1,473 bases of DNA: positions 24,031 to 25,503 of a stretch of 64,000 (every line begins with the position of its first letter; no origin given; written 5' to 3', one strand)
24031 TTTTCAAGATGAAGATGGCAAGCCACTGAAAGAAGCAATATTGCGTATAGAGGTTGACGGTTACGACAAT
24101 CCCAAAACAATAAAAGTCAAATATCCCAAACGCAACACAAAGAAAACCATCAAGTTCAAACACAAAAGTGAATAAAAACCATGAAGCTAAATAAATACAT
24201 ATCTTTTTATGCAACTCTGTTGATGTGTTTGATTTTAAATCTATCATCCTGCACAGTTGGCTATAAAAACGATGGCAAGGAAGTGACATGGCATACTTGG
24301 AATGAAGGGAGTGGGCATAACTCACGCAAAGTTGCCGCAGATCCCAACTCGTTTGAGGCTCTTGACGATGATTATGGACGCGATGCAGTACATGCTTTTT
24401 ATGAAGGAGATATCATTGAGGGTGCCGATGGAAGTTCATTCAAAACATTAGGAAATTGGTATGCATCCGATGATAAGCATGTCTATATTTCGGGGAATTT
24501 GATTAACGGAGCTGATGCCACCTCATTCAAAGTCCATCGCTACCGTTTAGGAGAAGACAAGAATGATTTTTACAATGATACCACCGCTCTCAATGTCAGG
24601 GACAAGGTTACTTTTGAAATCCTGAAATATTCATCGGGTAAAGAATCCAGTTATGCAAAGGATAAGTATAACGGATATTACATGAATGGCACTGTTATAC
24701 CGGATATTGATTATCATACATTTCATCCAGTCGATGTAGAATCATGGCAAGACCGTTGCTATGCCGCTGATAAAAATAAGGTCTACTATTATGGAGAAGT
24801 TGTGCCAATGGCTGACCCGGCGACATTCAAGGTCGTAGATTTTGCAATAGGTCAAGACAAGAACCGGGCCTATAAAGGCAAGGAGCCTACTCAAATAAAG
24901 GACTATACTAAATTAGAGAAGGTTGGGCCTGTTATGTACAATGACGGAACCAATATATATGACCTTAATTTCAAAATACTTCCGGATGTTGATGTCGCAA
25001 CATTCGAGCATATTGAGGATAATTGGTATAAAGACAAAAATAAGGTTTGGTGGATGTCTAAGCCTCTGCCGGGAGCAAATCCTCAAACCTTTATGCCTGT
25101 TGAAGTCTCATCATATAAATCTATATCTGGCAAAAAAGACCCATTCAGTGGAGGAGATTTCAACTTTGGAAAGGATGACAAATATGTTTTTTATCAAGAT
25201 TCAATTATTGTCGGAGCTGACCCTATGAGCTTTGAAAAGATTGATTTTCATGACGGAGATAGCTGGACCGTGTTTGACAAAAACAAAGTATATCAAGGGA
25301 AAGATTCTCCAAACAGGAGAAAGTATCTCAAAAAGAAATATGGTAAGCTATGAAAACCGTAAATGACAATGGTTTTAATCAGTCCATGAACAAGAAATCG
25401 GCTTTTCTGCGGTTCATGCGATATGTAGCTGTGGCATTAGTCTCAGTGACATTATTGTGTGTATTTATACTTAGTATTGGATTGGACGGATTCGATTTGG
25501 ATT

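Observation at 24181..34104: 10-kb same-strand array of ~15 translationally coupled orphan membrane ORFs without toxin, recombinase or phage genes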

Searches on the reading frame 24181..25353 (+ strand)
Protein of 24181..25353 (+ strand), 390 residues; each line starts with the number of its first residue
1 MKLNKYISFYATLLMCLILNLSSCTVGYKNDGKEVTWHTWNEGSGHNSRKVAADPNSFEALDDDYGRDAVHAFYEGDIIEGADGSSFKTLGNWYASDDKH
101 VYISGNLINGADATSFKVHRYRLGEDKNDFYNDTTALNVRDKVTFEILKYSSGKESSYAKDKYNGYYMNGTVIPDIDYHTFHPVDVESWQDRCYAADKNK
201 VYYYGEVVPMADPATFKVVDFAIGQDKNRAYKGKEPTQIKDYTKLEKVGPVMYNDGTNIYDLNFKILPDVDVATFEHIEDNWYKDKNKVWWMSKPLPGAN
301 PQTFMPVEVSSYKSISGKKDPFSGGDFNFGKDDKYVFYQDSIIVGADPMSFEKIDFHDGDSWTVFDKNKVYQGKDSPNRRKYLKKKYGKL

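Call 4: search_protein_families(library=pfam, proteins=[window:24181-25353:+], max_evalue=0.1)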
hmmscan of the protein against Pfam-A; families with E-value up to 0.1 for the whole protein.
window:24181-25353:+ (390 aa): 1 family
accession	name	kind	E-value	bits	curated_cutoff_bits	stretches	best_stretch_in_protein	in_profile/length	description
PF13644.11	DKNYY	-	8.4e-46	156.5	25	4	94-232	1-138/141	DKNYY family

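Call 6: search_protein_families(library=ncbifam, proteins=[window:24181-25353:+], max_evalue=0.01)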
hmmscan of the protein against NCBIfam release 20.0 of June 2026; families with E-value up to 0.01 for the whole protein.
window:24181-25353:+ (390 aa): 0 families

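Call 47: search_protein_families(library=padloc, alignment_id=A4, max_evalue=0.01)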
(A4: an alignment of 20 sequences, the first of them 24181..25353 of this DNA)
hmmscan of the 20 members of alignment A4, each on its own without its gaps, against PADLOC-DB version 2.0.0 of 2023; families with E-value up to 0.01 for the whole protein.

A. member 1, window:24181-25353:+ (390 aa): 0 families

B. families by the number of members that match (of 20 scanned): 8 families
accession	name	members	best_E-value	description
PDLC02394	pAgo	1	2.7e-13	-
PDLC02402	Aga_SIR2-PNTD1-PNTD2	1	2.1e-09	Class I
PDLC03963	SoFic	1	0.00076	-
PDLC02418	Aga_SIR2-Kinase-PNTD1-PNTD2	1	0.00096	Class I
PDLC01852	CARF3--CARF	1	0.0014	-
PDLC01044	Csa3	1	0.0021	Type I-A associated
PDLC02903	pVip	1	0.0024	Viperins not associated with kinases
PDLC01438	Csa3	1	0.0061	"CAS-I,CAS-II,CAS-III,CAS-IV,CAS-V,CAS-VI; associated_signaling"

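Call 48: search_protein_families(library=phrogs, alignment_id=A4, max_evalue=0.01)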
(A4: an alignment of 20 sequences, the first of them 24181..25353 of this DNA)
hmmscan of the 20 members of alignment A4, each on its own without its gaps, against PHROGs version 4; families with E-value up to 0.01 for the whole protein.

A. member 1, window:24181-25353:+ (390 aa): 0 families

B. families by the number of members that match (of 20 scanned): 6 families
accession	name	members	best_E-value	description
phrog_12156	-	1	1.2e-68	DNA helicase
phrog_2076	-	1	2.3e-09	QueE-like radical SAM domain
phrog_626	-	1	2.4e-05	anaerobic ribonucleotide reductase small subunit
phrog_5978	-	1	0.00051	-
phrog_15996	-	1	0.0021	-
phrog_1123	-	1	0.0048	-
